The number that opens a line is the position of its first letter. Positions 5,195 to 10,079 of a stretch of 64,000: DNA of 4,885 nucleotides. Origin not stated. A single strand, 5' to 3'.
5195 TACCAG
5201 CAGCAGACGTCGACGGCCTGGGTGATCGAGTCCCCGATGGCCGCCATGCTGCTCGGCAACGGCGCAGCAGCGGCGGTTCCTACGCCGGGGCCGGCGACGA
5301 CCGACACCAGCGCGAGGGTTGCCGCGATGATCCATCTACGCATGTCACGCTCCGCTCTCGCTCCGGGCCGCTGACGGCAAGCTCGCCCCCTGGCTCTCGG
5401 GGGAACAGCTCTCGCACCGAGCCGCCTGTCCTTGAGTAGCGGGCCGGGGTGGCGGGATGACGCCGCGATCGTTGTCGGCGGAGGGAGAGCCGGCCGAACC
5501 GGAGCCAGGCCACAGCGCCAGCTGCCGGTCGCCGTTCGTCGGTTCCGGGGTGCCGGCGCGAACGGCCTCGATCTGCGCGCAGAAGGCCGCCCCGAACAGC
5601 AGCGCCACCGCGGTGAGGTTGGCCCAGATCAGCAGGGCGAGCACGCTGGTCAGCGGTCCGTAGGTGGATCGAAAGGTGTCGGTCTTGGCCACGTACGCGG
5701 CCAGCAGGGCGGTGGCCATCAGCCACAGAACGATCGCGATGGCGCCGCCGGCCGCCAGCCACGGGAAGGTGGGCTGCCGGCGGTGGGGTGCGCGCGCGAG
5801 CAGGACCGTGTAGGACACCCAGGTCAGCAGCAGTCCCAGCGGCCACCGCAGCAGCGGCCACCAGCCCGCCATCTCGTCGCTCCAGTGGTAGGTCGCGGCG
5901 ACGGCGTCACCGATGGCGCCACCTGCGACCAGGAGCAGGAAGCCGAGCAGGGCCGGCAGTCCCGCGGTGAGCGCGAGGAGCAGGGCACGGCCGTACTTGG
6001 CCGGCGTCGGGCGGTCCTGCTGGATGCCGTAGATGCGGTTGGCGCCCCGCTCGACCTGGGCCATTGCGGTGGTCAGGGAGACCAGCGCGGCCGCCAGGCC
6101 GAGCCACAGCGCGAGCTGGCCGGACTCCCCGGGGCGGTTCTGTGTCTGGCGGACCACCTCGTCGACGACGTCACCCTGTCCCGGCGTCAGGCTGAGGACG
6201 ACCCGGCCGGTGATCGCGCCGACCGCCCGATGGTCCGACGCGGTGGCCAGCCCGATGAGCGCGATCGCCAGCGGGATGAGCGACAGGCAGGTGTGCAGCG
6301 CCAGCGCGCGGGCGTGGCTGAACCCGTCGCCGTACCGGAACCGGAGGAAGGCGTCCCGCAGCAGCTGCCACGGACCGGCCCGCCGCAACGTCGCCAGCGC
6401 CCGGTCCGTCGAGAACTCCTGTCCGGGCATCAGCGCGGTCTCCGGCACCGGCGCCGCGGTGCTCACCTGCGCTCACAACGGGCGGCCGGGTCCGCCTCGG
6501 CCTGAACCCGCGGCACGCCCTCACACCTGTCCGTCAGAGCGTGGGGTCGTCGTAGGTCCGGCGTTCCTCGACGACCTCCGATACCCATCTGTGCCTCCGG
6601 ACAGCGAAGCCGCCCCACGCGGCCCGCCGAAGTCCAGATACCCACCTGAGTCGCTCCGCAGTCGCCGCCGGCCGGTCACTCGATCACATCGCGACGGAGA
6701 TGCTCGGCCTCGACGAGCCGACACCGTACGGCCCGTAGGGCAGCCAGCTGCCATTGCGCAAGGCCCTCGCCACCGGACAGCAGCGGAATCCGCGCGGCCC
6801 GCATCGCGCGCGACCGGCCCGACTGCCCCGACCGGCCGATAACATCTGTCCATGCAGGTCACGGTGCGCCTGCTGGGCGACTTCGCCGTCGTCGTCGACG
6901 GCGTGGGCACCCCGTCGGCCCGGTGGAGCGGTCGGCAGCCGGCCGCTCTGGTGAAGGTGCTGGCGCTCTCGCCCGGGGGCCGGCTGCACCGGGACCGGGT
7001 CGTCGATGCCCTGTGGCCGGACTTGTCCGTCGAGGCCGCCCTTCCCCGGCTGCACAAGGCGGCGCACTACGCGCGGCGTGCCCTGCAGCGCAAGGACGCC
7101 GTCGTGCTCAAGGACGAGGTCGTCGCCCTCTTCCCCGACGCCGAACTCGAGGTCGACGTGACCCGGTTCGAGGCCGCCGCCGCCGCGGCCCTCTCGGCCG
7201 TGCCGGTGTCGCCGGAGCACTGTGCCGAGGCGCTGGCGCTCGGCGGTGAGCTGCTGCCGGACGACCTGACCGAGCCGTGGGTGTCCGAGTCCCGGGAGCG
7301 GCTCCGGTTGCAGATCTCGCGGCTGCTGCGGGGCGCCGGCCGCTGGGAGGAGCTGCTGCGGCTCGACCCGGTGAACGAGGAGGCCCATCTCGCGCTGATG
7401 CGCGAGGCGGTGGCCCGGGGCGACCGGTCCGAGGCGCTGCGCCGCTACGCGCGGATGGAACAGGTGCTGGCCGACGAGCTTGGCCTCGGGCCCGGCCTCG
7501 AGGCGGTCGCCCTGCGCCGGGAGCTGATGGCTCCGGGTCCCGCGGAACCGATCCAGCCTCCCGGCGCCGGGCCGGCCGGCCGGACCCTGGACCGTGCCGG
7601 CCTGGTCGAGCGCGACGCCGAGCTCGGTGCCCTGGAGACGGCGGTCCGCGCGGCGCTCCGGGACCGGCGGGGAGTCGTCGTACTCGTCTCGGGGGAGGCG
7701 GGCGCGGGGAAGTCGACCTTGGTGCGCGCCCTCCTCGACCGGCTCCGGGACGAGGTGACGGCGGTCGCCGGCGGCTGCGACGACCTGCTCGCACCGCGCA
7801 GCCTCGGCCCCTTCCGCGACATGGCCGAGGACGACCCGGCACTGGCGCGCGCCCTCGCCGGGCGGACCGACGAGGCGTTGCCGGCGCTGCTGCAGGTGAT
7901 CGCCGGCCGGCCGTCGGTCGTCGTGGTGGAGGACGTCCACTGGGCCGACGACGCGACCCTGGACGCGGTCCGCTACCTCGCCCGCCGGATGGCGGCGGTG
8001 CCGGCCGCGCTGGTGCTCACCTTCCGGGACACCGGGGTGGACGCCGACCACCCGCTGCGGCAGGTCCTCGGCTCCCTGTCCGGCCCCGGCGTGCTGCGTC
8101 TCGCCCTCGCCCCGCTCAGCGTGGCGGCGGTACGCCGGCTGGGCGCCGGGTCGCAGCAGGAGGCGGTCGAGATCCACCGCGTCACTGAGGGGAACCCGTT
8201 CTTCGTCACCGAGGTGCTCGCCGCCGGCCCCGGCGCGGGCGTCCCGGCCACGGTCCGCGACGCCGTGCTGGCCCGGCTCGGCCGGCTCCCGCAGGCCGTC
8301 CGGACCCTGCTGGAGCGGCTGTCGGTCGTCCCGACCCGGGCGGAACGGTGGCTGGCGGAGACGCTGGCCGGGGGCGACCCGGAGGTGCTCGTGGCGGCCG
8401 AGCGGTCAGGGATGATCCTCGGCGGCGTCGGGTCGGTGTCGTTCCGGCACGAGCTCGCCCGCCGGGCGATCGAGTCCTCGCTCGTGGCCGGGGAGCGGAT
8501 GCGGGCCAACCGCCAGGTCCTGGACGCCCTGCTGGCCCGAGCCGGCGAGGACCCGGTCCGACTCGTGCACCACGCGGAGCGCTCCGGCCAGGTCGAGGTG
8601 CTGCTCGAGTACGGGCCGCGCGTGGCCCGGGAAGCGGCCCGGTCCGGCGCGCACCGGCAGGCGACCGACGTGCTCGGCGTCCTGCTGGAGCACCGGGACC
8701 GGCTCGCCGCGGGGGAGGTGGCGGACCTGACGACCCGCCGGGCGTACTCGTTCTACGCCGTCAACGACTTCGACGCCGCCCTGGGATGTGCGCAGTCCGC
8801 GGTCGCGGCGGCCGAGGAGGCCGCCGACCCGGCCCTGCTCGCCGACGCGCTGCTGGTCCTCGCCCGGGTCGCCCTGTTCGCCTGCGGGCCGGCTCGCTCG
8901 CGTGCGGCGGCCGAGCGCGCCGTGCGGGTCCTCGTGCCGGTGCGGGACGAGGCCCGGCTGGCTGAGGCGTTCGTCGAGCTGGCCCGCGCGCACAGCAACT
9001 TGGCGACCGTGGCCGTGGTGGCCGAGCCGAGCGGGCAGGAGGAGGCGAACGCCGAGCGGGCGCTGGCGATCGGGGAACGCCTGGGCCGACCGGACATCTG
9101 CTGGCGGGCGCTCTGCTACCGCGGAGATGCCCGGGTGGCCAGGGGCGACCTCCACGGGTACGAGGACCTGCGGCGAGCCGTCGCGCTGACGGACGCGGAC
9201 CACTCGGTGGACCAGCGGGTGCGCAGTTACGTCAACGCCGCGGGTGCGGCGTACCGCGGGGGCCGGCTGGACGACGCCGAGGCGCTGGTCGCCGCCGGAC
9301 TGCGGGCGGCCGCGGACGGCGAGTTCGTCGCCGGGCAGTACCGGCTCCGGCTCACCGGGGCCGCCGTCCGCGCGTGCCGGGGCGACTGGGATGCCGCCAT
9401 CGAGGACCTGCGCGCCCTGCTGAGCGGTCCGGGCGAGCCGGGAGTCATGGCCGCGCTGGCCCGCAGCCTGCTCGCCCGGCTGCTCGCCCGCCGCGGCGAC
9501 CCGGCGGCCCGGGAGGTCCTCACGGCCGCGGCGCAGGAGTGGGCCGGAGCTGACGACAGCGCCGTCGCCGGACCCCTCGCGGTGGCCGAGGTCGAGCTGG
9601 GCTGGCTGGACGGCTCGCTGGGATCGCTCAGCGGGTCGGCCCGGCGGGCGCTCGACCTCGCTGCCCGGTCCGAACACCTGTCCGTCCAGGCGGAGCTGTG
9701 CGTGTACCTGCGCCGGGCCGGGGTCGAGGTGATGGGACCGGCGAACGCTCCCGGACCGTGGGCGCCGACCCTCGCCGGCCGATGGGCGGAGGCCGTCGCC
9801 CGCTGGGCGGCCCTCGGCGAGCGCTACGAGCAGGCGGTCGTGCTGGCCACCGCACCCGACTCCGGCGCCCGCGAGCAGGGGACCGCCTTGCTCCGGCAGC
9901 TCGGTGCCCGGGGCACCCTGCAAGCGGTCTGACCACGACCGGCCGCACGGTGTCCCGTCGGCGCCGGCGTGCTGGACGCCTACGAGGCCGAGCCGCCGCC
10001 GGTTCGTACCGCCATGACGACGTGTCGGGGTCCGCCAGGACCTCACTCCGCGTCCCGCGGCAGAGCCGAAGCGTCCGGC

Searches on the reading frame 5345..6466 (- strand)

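Call 19: search_protein_families(library=pfam, proteins=[window:5345-6466:-], max_evalue=0.001)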
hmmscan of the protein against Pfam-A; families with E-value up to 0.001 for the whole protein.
window:5345-6466:- (373 aa): 1 family
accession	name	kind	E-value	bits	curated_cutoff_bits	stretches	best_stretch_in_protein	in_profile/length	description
PF03631.20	Virul_fac_BrkB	-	2.9e-40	139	33.7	1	47-300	4-256/259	Virulence factor BrkB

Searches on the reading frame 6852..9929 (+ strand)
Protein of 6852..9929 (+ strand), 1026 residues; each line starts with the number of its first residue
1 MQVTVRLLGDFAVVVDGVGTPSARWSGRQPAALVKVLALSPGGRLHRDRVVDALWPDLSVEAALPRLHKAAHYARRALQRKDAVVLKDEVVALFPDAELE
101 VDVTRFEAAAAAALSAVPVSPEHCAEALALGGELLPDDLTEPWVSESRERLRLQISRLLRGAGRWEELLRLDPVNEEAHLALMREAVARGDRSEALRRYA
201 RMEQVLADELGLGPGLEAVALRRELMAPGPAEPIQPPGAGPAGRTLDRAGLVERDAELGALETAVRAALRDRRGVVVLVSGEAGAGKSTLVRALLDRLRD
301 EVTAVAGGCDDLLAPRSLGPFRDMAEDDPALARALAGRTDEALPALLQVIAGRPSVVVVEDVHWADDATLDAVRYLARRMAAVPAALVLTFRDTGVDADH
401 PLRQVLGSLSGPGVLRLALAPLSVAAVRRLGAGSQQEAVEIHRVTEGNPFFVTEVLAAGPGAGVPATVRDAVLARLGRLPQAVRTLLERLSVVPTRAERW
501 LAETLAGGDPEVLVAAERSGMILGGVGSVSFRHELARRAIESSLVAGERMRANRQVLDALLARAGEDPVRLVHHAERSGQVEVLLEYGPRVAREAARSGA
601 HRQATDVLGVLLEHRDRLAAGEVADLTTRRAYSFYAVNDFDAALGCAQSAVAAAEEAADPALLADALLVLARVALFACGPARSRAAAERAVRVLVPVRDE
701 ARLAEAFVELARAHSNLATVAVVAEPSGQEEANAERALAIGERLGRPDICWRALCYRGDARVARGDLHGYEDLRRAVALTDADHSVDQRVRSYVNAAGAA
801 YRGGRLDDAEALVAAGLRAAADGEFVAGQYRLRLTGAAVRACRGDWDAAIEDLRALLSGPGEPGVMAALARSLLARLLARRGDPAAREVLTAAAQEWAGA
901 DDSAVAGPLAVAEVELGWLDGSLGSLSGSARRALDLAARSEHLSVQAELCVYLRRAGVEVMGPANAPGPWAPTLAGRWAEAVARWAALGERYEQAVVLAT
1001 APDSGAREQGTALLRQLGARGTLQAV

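Call 19: search_protein_families(library=pfam, proteins=[window:6852-9929:+], max_evalue=0.001)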
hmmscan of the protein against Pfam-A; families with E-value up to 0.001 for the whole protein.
window:6852-9929:+ (1026 aa): 4 families
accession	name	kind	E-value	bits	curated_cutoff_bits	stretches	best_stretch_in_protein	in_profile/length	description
PF13191.12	AAA_16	-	3e-20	73.8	32.6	1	251-382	2-161/167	AAA ATPase domain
PF03704.23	BTAD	-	8.4e-09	36.4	22.1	1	145-225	51-145/146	Bacterial transcriptional activator domain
PF13401.12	AAA_22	-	2.8e-06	28.1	27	1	276-386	7-119/130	AAA domain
PF25199.1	nSTAND_NTPase5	-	0.00043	20.6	34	0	261-298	25-65/145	Novel STAND NTPase 5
